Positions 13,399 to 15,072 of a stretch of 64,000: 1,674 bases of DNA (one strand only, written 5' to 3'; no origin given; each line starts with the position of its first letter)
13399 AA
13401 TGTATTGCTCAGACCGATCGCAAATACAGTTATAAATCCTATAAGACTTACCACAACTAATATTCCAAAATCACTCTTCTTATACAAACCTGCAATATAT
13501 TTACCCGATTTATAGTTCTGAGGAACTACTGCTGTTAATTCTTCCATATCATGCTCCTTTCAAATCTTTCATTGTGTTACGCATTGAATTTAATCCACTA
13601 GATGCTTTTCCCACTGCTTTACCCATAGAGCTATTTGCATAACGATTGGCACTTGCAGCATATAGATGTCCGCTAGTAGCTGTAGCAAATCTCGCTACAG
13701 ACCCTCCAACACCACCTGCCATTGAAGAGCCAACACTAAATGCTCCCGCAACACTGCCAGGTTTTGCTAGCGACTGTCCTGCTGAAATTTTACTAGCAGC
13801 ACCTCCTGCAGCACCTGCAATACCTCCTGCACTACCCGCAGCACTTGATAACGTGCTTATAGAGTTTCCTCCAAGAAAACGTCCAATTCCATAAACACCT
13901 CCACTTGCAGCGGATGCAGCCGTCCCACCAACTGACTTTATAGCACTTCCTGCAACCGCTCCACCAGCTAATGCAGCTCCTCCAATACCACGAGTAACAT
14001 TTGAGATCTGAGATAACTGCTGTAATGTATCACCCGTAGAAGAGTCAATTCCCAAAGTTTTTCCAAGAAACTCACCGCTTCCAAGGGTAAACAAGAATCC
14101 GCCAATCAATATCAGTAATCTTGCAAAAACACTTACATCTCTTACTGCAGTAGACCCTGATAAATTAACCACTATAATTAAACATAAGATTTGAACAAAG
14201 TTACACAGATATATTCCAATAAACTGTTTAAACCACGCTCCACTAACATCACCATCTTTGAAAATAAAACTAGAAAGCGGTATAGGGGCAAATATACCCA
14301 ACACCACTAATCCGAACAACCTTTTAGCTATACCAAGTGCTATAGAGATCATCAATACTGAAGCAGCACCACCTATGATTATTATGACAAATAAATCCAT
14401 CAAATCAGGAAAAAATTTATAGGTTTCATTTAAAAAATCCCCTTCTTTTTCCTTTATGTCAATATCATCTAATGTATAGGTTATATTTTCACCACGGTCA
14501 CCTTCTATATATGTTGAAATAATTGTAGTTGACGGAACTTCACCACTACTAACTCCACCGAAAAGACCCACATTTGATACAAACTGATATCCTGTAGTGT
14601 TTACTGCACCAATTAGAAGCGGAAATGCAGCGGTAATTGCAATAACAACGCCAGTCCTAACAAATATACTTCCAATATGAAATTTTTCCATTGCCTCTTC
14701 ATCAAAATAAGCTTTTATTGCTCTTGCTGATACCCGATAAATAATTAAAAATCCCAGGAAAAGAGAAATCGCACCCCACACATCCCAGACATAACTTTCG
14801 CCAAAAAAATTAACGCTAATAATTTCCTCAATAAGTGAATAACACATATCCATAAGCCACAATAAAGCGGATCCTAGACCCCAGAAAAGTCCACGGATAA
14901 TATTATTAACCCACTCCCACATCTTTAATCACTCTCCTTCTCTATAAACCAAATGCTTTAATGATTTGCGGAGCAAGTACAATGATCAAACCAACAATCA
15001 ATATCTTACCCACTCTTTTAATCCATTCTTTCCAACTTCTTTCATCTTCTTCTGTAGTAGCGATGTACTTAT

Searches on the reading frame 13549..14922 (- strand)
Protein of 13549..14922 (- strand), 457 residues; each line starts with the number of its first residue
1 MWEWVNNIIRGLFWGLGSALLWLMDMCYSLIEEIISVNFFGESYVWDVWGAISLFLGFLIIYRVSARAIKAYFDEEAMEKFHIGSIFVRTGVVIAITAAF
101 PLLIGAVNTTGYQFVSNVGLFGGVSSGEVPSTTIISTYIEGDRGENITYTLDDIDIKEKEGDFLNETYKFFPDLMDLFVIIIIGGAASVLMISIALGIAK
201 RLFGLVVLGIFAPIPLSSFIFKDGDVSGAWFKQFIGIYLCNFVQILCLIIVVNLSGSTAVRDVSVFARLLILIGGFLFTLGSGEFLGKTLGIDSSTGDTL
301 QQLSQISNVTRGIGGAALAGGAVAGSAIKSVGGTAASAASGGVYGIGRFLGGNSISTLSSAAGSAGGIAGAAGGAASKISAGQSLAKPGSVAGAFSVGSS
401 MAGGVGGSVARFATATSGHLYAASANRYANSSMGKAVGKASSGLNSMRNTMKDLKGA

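Call 8: search_protein_families(library=pfam, proteins=[window:13549-14922:-], max_evalue=0.01)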
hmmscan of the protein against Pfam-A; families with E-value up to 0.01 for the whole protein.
window:13549-14922:- (457 aa): 1 family
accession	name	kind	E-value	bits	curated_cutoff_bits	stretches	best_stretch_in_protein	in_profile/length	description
PF19597.4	TrbL_4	-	0.003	17.4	27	1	178-309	145-267/276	Conjugal transfer protein TrbL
